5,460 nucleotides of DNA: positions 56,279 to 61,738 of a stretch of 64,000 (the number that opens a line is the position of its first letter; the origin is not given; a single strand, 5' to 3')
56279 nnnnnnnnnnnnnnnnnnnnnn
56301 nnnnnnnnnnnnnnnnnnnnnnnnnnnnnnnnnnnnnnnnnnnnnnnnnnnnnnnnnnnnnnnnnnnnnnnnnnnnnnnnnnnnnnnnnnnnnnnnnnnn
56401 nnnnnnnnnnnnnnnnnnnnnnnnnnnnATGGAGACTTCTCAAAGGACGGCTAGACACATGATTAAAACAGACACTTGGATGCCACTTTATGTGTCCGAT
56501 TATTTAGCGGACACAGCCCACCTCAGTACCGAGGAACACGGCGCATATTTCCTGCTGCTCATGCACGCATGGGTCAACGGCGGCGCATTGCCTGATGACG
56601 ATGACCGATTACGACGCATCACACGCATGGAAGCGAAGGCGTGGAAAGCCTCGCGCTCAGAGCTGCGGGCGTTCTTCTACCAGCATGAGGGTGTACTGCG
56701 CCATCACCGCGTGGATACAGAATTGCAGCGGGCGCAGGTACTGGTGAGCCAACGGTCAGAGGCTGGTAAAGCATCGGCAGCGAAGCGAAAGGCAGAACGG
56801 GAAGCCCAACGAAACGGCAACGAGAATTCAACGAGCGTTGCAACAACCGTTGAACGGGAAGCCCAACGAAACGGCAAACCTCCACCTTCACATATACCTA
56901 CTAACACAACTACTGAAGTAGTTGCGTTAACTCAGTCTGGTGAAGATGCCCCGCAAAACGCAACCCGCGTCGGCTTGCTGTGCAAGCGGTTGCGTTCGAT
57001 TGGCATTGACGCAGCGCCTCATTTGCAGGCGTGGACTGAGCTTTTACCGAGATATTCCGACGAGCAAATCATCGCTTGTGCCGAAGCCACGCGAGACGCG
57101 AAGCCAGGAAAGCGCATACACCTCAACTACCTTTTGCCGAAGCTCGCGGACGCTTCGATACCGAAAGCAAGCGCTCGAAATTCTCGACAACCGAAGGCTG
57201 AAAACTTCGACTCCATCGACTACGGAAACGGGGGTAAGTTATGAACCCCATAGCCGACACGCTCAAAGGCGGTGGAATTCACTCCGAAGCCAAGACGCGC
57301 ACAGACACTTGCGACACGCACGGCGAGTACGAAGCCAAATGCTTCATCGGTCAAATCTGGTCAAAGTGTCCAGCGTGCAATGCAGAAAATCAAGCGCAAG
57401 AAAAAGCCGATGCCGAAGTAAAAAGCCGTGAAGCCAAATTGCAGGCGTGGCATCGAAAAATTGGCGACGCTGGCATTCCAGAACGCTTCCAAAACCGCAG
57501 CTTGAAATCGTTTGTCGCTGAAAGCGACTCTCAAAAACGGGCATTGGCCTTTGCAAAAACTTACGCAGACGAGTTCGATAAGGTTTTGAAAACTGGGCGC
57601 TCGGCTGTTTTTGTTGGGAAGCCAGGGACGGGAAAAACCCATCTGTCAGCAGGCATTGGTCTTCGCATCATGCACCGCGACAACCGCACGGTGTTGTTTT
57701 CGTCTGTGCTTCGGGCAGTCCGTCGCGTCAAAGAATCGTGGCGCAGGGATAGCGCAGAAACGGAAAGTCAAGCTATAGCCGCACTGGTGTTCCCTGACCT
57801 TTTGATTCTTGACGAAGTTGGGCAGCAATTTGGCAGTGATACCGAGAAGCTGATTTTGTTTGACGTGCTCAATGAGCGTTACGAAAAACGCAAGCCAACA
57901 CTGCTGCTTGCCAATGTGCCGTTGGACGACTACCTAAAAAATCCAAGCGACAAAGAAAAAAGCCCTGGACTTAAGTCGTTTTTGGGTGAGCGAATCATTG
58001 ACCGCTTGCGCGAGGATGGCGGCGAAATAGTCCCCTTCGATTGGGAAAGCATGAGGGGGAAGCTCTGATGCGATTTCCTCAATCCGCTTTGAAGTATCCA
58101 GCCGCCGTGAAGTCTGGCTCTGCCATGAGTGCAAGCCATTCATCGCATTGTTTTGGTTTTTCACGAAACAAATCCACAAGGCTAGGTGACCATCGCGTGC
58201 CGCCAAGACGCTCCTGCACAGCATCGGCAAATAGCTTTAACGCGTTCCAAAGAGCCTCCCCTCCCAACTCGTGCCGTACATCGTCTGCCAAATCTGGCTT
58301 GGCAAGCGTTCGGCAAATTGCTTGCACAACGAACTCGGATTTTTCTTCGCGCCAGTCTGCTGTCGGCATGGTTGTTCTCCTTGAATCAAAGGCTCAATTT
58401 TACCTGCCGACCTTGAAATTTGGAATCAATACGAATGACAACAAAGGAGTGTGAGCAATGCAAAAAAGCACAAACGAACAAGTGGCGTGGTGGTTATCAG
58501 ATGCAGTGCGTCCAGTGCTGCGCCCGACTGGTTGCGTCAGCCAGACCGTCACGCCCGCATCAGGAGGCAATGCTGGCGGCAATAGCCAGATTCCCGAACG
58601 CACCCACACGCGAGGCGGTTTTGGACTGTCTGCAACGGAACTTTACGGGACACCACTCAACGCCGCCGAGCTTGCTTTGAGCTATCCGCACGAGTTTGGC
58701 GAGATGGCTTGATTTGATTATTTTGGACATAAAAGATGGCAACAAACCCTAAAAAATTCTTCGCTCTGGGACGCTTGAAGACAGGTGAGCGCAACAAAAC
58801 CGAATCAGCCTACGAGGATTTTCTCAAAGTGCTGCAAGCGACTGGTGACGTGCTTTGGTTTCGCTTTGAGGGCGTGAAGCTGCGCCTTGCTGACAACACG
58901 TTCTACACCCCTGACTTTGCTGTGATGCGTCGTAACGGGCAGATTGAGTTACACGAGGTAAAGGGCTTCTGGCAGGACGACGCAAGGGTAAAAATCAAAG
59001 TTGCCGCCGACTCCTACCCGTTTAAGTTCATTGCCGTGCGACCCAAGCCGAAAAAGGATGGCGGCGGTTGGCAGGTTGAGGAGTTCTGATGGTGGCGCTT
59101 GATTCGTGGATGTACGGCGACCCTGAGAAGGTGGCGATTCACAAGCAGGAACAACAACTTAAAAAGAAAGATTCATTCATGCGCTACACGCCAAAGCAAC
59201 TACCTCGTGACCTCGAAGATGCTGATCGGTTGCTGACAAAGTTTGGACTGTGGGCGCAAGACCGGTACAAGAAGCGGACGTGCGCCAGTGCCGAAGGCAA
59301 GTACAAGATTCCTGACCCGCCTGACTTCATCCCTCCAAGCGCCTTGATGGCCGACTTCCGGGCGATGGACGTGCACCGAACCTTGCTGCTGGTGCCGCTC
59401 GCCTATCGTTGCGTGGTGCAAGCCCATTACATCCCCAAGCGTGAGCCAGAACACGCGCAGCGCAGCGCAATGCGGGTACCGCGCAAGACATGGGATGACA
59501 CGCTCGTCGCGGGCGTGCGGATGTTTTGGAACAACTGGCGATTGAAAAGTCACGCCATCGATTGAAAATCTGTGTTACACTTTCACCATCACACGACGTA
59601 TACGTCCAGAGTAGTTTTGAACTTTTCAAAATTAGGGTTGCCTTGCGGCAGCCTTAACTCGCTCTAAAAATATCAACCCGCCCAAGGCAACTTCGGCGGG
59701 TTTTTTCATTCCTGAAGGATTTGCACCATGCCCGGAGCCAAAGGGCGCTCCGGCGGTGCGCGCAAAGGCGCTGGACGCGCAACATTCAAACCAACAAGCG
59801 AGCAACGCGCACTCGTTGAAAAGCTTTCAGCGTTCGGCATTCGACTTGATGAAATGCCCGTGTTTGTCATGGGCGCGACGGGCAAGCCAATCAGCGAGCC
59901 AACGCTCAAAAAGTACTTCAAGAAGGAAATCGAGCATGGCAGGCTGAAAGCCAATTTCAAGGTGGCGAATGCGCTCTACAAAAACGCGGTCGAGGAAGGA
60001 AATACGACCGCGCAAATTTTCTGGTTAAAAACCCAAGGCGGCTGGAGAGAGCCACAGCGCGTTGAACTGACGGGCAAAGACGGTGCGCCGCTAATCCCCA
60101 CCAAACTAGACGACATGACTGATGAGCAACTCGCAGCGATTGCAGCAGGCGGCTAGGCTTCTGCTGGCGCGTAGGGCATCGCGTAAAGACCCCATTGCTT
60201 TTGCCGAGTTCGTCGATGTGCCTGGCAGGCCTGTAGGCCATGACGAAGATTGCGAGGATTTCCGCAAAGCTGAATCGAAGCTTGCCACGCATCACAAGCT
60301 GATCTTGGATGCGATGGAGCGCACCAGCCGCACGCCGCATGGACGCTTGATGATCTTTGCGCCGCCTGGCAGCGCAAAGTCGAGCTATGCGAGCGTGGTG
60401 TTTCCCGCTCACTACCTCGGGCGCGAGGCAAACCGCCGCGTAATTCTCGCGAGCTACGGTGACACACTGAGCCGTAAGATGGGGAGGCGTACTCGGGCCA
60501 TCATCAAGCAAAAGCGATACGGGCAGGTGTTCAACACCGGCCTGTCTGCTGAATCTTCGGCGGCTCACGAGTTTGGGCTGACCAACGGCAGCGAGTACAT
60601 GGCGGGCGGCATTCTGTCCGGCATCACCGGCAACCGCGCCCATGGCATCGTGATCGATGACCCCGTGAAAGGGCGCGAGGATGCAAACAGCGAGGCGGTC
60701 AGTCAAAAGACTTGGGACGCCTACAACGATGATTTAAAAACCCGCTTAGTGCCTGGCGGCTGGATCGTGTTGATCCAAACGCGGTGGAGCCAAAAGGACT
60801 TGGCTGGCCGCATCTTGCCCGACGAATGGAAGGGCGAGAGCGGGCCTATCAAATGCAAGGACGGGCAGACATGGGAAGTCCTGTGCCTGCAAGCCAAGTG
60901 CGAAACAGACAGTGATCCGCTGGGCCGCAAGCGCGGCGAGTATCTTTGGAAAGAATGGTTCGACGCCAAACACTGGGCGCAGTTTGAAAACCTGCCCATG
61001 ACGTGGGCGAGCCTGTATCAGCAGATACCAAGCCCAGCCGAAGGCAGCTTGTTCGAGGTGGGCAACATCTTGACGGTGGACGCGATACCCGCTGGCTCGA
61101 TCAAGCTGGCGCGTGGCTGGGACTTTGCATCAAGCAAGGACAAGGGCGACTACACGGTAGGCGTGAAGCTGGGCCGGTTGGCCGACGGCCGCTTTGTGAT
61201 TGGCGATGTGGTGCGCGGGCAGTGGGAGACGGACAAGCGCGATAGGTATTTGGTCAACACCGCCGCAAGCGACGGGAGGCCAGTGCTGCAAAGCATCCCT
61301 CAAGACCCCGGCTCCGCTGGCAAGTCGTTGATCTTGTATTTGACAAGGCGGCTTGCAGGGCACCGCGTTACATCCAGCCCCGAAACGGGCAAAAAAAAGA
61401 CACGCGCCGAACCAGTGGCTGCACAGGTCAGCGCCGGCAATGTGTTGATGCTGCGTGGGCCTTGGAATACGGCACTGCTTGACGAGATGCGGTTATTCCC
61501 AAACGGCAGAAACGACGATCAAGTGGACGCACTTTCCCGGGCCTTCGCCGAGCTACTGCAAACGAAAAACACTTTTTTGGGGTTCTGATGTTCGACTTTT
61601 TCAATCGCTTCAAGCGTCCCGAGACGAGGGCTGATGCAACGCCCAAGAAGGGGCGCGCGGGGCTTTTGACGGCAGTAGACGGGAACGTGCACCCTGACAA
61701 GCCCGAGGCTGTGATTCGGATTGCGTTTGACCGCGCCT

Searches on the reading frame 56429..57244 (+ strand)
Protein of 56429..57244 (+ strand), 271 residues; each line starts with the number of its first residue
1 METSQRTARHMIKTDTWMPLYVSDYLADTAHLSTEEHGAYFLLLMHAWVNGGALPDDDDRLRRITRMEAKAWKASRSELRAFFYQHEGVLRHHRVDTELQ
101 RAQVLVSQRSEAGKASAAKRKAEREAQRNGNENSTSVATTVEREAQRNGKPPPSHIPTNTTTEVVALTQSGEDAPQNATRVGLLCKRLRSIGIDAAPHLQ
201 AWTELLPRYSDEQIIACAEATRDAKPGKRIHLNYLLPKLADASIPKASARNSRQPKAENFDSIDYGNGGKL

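Call 46: search_protein_families(library=pfam, proteins=[window:56429-57244:+], max_evalue=0.001)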
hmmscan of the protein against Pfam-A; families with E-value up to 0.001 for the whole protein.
window:56429-57244:+ (271 aa): 1 family
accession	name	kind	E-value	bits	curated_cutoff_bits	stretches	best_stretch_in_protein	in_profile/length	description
PF07120.17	DUF1376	-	5.3e-22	78.4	30.1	1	17-99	2-85/86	Protein of unknown function (DUF1376)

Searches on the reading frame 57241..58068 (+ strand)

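Call 46: search_protein_families(library=pfam, proteins=[window:57241-58068:+], max_evalue=0.001)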
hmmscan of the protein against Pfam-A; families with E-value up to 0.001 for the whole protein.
window:57241-58068:+ (275 aa): 3 families
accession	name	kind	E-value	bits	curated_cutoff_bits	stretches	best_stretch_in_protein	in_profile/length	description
PF01695.23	IstB_IS21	-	1.6e-15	57.7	24.1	1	121-272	94-231/238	IstB-like ATP binding protein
PF00308.24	Bac_DnaA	-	0.00027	21.6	23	1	90-222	9-135/162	Bacterial DnaA ATPAse domain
PF13604.12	AAA_30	-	0.00086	19.5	27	0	113-197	11-101/191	AAA domain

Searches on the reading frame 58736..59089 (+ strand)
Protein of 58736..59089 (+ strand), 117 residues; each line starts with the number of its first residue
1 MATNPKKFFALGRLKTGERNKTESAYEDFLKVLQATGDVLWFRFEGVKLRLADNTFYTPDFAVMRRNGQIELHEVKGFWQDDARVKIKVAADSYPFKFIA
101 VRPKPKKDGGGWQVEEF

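Call 56: search_protein_families(library=pfam, proteins=[window:58736-59089:+], max_evalue=0.01)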
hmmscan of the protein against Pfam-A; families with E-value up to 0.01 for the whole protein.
window:58736-59089:+ (117 aa): 1 family
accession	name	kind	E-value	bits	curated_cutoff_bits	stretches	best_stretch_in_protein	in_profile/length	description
PF06356.17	DUF1064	-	0.00042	21.1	24.7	1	53-94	60-101/117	Protein of unknown function (DUF1064)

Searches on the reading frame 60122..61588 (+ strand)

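Call 46: search_protein_families(library=pfam, proteins=[window:60122-61588:+], max_evalue=0.001)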
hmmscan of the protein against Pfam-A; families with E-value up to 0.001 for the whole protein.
window:60122-61588:+ (488 aa): 2 families
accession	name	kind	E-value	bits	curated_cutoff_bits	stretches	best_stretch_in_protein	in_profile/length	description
PF17289.8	Terminase_6C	-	4.1e-14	53.3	22.6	1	331-476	1-153/155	Terminase RNaseH-like domain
PF03237.21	Terminase_6N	-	5.1e-09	36.5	22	1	77-290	1-194/215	Terminase large subunit, T4likevirus-type, N-terminal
